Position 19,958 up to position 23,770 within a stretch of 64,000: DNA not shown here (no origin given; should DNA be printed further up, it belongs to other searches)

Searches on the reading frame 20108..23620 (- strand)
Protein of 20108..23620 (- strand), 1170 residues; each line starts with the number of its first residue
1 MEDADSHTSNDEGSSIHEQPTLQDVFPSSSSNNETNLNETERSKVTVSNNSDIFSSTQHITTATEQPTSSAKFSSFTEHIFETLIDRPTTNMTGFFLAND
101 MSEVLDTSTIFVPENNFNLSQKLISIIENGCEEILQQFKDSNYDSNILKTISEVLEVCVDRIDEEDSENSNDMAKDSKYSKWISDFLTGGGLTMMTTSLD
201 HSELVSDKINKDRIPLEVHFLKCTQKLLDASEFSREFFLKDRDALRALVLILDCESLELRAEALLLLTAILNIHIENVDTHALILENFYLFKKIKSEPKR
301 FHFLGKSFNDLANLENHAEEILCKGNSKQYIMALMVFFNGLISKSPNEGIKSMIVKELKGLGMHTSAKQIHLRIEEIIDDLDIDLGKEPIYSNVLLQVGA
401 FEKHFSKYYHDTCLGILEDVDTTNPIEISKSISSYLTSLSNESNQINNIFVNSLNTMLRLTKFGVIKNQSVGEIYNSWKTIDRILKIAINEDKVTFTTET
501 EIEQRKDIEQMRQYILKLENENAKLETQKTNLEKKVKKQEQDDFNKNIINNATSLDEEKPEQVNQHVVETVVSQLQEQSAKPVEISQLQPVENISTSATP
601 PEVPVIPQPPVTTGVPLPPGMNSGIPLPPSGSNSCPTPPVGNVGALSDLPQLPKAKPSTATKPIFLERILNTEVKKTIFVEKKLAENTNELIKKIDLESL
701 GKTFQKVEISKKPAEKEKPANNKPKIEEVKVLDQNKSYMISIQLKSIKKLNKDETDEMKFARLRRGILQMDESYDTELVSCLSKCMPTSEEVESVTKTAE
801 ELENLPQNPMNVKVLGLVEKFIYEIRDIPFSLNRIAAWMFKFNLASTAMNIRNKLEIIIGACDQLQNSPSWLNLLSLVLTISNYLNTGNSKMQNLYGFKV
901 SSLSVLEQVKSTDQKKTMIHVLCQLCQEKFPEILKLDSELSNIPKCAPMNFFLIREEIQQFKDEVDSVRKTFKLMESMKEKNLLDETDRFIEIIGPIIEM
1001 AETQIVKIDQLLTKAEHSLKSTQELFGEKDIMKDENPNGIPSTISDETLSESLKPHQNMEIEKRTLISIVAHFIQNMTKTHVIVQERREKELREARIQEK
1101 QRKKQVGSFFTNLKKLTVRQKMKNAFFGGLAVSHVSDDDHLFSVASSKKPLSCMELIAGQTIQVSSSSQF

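Call 8: find_encoding_contigs(protein=window:20108-23620:-, flank=10000, max_places=4)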
Protein window:20108-23620:- (1170 aa): no gene with exactly this product is on record in the collection.

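Call 15: search_protein_families(library=pfam, proteins=[window:20111-23620:-], max_evalue=0.01)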
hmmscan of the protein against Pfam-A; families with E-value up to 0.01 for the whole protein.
window:20111-23620:- (1170 aa): 1 family
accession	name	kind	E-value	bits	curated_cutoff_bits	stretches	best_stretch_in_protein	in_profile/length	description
PF02181.28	FH2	-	2.1e-61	208.6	34.8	1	654-1030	4-352/372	Formin Homology 2 Domain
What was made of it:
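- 20108..23620 (-): Neighbouring formin (FH2) gene, which identifies the organism as N. gruberi. An AATAAA lies at 20102-20097 on the minus strand. Pfam FH2 E=2e-61 (call 15).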

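Call 27: find_homologous_proteins(query=window:20111-23620:-, max_evalue=1e-10)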
Query window:20111-23620:- (1170 aa): 2 proteins with E <= 1e-10 among 8000 candidates.
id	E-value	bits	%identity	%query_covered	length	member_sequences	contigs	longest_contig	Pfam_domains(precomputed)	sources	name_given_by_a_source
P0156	0.0e+0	2554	100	100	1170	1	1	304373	PF02181.29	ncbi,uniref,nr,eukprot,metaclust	ncbi:FH2 domain-containing protein [Naegleria gruberi]|uniref:FH2 domain-containing protein n=1 Tax=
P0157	4.1e-13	67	23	23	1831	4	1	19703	PF06367.23,PF06371.20,PF02181.29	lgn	-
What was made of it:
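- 20108..23620 (-): 100% identity over 1170 aa to NCBI 'FH2 domain-containing protein [Naegleria gruberi]' (call 27).
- Organism: the formin is 100% identical to an N. gruberi protein (call 27).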

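Call 28: find_encoding_contigs(protein=P0156, flank=10000, max_places=4)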
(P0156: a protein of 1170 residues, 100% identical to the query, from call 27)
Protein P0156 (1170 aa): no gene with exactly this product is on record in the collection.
